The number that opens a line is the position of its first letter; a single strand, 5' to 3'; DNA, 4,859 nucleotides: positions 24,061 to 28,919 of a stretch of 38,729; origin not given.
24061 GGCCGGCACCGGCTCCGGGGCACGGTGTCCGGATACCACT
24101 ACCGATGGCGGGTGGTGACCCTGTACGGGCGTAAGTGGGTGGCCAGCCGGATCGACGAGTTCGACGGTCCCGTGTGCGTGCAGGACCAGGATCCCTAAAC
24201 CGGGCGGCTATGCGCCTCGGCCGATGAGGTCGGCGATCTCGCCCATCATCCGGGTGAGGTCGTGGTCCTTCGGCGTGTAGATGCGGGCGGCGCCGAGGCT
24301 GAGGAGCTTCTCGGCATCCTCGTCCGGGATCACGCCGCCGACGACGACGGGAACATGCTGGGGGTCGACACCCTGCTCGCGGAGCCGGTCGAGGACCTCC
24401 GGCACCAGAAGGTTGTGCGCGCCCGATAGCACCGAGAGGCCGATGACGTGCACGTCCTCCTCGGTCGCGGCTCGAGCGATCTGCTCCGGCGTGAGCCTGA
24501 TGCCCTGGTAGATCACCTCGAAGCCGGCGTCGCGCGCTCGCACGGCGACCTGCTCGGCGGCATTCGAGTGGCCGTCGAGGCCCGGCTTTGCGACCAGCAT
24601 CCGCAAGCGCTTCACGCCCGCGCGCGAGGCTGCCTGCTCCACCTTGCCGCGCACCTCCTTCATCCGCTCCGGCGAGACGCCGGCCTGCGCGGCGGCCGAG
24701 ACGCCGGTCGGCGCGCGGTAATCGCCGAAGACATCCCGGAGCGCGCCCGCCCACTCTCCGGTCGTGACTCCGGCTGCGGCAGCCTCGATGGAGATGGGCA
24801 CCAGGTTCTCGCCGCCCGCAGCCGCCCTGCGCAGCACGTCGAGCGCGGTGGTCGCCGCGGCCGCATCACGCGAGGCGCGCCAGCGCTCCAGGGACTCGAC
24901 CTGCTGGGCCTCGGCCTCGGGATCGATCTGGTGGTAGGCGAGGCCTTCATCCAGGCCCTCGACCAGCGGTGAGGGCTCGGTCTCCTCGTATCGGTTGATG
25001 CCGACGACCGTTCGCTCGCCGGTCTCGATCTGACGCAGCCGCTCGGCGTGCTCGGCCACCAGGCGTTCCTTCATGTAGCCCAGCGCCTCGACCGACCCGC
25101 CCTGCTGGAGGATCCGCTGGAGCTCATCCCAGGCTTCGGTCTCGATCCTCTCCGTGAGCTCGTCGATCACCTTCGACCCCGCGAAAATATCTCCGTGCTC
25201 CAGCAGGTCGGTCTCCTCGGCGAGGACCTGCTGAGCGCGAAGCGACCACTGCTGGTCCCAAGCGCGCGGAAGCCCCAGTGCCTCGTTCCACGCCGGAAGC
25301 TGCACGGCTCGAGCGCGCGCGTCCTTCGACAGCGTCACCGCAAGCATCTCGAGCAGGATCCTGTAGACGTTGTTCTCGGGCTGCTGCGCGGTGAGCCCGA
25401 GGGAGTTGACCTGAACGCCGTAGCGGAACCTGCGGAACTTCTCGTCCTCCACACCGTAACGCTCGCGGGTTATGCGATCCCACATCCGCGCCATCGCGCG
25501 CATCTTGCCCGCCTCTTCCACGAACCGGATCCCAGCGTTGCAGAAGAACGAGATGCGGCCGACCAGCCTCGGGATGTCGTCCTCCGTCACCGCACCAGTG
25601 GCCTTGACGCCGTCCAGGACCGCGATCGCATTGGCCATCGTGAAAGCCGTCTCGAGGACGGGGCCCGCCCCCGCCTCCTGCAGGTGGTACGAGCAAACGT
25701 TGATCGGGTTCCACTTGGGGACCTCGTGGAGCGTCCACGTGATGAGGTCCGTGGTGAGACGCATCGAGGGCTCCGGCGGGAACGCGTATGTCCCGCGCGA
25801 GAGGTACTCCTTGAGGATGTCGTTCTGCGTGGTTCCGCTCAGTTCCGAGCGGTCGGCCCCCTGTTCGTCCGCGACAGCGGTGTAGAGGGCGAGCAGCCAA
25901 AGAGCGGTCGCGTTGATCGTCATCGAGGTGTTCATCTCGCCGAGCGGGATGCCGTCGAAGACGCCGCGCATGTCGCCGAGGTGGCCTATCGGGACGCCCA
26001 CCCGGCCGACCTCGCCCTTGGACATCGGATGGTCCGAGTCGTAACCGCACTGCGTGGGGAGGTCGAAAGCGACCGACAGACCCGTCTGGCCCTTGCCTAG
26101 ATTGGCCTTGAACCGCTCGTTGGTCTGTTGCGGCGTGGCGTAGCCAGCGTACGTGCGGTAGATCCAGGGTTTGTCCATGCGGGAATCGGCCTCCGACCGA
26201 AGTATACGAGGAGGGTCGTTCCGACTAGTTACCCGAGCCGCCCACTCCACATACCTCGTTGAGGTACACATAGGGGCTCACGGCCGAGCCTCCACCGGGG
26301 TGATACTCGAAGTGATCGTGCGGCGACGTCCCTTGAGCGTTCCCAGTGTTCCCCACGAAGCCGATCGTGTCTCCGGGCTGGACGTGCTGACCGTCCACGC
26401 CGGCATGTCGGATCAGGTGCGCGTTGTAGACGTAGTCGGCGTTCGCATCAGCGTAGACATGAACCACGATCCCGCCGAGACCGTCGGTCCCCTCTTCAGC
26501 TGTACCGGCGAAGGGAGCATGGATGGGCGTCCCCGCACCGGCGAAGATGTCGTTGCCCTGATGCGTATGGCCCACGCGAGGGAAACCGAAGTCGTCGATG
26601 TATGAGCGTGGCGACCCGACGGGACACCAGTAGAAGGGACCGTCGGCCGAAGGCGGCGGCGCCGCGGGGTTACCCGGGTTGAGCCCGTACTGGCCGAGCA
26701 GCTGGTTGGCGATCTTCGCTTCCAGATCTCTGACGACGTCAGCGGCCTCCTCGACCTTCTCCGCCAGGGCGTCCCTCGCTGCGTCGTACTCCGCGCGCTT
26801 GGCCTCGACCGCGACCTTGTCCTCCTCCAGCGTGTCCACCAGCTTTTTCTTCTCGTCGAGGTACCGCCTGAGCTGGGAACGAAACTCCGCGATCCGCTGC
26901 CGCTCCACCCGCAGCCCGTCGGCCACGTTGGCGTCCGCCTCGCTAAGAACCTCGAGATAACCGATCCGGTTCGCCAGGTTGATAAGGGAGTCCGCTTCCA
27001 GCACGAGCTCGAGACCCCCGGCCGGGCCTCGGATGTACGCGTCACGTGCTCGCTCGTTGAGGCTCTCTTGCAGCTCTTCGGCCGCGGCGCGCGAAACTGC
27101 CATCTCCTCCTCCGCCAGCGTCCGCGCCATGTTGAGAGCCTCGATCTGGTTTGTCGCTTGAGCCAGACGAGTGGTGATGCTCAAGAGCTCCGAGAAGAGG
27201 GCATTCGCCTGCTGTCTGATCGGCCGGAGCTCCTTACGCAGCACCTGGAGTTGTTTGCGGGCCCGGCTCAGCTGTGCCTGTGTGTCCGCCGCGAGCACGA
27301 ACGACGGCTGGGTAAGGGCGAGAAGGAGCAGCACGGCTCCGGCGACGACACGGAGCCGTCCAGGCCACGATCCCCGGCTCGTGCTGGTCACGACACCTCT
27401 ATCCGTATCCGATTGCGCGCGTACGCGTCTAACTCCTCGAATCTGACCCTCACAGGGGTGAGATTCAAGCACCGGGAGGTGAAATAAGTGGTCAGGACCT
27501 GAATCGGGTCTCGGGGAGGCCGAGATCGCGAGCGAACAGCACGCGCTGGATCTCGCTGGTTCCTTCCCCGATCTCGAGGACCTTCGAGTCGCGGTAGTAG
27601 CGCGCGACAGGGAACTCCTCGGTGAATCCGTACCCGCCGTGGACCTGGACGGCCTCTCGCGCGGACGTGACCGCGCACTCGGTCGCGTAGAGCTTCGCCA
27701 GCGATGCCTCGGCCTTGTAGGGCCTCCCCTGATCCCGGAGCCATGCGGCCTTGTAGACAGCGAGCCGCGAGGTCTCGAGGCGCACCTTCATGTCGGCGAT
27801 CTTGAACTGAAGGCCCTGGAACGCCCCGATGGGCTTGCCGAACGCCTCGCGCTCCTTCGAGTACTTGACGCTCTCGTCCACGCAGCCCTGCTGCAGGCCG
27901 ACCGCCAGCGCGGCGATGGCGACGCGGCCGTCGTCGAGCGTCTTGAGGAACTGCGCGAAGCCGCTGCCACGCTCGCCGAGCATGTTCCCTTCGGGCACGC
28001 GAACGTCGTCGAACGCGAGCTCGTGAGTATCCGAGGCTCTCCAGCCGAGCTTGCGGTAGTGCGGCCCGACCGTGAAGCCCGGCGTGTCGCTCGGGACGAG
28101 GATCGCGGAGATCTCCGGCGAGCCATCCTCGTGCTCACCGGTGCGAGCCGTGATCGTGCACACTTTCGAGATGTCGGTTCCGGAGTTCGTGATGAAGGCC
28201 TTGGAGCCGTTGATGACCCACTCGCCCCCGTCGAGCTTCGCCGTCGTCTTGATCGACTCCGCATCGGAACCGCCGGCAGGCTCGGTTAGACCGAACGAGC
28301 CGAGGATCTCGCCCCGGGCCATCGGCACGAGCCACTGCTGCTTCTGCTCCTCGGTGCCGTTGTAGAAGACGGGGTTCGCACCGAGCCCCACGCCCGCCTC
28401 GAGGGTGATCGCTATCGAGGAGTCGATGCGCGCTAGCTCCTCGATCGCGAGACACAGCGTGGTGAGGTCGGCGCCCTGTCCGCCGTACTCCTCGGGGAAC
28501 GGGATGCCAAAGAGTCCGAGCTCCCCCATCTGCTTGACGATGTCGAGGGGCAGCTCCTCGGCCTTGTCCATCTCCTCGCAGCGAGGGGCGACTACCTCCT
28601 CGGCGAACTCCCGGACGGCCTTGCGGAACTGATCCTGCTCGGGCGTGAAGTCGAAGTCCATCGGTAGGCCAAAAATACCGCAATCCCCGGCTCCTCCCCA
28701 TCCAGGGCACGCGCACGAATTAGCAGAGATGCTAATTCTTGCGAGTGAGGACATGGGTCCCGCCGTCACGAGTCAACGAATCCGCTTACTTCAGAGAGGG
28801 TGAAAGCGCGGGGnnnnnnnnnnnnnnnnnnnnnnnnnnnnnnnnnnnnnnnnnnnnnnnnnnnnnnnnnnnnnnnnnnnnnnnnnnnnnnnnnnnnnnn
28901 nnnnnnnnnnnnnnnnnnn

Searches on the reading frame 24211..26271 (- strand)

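Call 60: search_protein_families(library=pfam, proteins=[window:24211-26271:-], max_evalue=0.001)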
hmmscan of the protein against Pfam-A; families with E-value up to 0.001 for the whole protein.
window:24211-26271:- (687 aa): 2 families
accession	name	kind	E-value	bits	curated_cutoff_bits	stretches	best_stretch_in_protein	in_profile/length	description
PF01642.28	MM_CoA_mutase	-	7e-135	450.9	22.1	1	31-516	42-512/512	Methylmalonyl-CoA mutase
PF02310.24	B12-binding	-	5.8e-18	65.3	32.1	1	557-662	2-107/121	B12 binding domain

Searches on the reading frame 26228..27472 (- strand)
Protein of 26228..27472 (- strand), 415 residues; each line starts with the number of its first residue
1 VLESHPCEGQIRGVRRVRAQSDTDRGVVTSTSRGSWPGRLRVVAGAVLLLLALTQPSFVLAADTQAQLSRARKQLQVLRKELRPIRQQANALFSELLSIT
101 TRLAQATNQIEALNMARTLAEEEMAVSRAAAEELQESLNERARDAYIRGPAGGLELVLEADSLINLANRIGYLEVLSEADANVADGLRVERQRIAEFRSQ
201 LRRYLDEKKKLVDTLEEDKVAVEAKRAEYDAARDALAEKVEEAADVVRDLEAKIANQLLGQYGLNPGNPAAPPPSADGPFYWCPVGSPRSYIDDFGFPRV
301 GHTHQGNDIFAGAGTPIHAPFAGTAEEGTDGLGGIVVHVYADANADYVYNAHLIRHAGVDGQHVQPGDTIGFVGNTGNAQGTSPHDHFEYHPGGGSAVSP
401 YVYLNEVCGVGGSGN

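Call 60: search_protein_families(library=pfam, proteins=[window:26228-27472:-], max_evalue=0.001)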
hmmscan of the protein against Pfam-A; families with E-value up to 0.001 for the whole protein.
window:26228-27472:- (415 aa): 2 families
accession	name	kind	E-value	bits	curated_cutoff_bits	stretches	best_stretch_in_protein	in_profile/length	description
PF01551.29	Peptidase_M23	-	9e-13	48.7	28.7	1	303-398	2-94/96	Peptidase family M23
PF24568.1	CC_PcsB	-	2.9e-05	24.3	27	1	131-186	8-64/75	Peptidoglycan hydrolase PcsB, coiled-coil domain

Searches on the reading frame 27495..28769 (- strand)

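Call 60: search_protein_families(library=pfam, proteins=[window:27495-28769:-], max_evalue=0.001)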
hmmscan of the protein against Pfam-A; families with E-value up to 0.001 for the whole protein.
window:27495-28769:- (425 aa): 4 families
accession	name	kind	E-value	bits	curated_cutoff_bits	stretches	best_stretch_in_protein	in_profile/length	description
PF00441.29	Acyl-CoA_dh_1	-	2.8e-52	177.3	22.4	1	268-415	1-148/150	Acyl-CoA dehydrogenase, C-terminal domain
PF02771.21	Acyl-CoA_dh_N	-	1.2e-39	135.6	22.9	1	42-154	1-113/113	Acyl-CoA dehydrogenase, N-terminal domain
PF02770.24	Acyl-CoA_dh_M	-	4.5e-26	91.3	33.3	1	158-256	1-97/97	Acyl-CoA dehydrogenase, middle domain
PF08028.16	Acyl-CoA_dh_2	-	2.7e-20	73.5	22.7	1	284-400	2-128/134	Acyl-CoA dehydrogenase, C-terminal domain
